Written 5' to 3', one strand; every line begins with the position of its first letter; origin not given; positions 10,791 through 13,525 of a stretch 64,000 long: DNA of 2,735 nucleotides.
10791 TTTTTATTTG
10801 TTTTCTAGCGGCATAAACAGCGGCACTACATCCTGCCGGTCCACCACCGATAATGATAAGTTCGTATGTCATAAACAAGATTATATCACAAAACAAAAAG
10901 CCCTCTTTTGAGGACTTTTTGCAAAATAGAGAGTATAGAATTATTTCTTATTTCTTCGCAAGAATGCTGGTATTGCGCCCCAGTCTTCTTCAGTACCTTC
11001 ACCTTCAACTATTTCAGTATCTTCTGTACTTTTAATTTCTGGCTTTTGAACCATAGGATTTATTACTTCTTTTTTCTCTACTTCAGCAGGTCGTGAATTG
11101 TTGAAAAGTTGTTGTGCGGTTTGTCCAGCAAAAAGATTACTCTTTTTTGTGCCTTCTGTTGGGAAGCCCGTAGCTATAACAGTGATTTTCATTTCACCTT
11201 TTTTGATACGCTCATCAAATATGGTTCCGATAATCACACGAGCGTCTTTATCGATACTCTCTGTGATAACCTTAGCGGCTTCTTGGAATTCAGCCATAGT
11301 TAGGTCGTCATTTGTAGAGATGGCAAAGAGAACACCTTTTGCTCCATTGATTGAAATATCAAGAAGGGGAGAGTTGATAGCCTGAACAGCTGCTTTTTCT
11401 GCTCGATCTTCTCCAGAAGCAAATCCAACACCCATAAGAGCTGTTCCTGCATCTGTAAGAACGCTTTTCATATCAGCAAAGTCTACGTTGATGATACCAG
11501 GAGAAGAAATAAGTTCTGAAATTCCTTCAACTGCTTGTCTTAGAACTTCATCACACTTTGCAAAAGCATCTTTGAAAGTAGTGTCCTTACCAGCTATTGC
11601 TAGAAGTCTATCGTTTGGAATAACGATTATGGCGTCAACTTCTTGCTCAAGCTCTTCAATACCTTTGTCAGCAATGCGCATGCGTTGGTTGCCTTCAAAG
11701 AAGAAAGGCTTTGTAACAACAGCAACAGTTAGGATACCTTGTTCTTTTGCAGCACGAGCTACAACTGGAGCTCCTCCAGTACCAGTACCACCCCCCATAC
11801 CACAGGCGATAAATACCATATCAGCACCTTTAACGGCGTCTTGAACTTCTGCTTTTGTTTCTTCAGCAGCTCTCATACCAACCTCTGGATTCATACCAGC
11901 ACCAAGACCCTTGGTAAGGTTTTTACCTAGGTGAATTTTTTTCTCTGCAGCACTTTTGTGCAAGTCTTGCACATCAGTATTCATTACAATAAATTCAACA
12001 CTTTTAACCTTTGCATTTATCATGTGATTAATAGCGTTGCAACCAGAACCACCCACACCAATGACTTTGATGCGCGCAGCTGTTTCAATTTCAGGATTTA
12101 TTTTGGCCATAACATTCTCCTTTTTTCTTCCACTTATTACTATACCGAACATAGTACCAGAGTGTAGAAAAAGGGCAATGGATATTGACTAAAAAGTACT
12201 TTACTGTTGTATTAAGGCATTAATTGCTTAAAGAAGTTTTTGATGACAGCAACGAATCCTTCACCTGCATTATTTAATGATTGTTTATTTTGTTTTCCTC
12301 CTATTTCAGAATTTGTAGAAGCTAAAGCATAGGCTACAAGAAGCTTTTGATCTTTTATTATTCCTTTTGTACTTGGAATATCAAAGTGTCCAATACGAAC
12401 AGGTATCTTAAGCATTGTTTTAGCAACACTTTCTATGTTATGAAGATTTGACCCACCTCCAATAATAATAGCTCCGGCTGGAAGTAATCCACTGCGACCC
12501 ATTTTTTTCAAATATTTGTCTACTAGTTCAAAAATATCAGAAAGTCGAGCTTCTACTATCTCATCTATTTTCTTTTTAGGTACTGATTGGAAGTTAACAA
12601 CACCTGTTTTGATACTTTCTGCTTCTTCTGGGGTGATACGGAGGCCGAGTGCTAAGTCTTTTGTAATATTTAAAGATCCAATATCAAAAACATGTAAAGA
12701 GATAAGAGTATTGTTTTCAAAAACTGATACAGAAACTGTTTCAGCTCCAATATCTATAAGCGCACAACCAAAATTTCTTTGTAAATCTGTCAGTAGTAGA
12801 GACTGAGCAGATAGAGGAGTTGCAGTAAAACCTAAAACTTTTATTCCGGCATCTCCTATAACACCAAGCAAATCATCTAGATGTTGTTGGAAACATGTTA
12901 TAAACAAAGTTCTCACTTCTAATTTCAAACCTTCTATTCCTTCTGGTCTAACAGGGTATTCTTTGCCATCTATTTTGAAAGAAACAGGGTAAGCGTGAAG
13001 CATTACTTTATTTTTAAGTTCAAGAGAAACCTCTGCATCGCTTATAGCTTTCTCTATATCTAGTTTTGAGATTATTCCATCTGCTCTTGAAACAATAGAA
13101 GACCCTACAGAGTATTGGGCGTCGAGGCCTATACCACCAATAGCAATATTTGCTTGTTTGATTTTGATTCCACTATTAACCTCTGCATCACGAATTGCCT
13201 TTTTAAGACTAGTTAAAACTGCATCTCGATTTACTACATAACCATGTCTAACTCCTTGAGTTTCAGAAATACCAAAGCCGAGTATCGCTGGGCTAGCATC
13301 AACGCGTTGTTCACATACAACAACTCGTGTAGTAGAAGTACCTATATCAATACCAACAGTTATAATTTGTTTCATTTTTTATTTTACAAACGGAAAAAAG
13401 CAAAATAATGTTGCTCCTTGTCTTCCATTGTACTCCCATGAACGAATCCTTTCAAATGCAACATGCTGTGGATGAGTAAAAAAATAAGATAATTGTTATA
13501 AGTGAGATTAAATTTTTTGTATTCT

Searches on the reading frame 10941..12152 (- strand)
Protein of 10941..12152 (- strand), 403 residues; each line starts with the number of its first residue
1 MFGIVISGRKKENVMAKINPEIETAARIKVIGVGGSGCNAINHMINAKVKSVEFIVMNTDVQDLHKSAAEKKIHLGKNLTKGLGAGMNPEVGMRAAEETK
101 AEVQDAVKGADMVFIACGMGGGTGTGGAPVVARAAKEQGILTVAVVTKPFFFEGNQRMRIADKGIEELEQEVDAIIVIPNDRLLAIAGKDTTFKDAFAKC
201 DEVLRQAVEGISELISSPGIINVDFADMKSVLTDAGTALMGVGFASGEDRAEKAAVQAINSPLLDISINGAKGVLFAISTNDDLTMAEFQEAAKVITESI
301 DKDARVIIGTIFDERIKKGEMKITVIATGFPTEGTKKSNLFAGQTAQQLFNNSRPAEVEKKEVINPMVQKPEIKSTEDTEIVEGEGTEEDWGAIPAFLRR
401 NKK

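Call 92: search_protein_families(library=pfam, proteins=[window:10941-12152:-], max_evalue=0.001)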
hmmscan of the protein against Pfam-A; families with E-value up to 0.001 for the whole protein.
window:10941-12152:- (403 aa): 3 families
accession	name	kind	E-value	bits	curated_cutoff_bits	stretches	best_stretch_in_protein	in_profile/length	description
PF00091.31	Tubulin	-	4e-50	171.2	33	1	27-187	1-189/190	Tubulin/FtsZ family, GTPase domain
PF12327.13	FtsZ_C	-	1.2e-31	109.3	27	1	236-330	1-94/95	FtsZ family, C-terminal domain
PF13460.12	NAD_binding_10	-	0.00061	20.1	27.2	0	98-148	49-98/184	NAD(P)H-binding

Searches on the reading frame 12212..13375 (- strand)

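Call 92: search_protein_families(library=pfam, proteins=[window:12212-13375:-], max_evalue=0.001)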
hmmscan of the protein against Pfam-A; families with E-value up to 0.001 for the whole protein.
window:12212-13375:- (387 aa): 4 families
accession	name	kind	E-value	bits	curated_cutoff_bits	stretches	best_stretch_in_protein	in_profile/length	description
PF14450.12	FtsA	-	7.9e-26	91.3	31.8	1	205-346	1-123/127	Cell division protein FtsA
PF02491.25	SHS2_FTSA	-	9.5e-09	35.9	25.4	1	92-160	12-79/79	SHS2 domain inserted in FTSA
PF06723.19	MreB_Mbl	-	1.6e-05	24.3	27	1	254-329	226-304/327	MreB/Mbl protein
PF11104.14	PilM_2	-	8.3e-05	22.1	27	1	192-328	170-304/340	Type IV pilus assembly protein PilM;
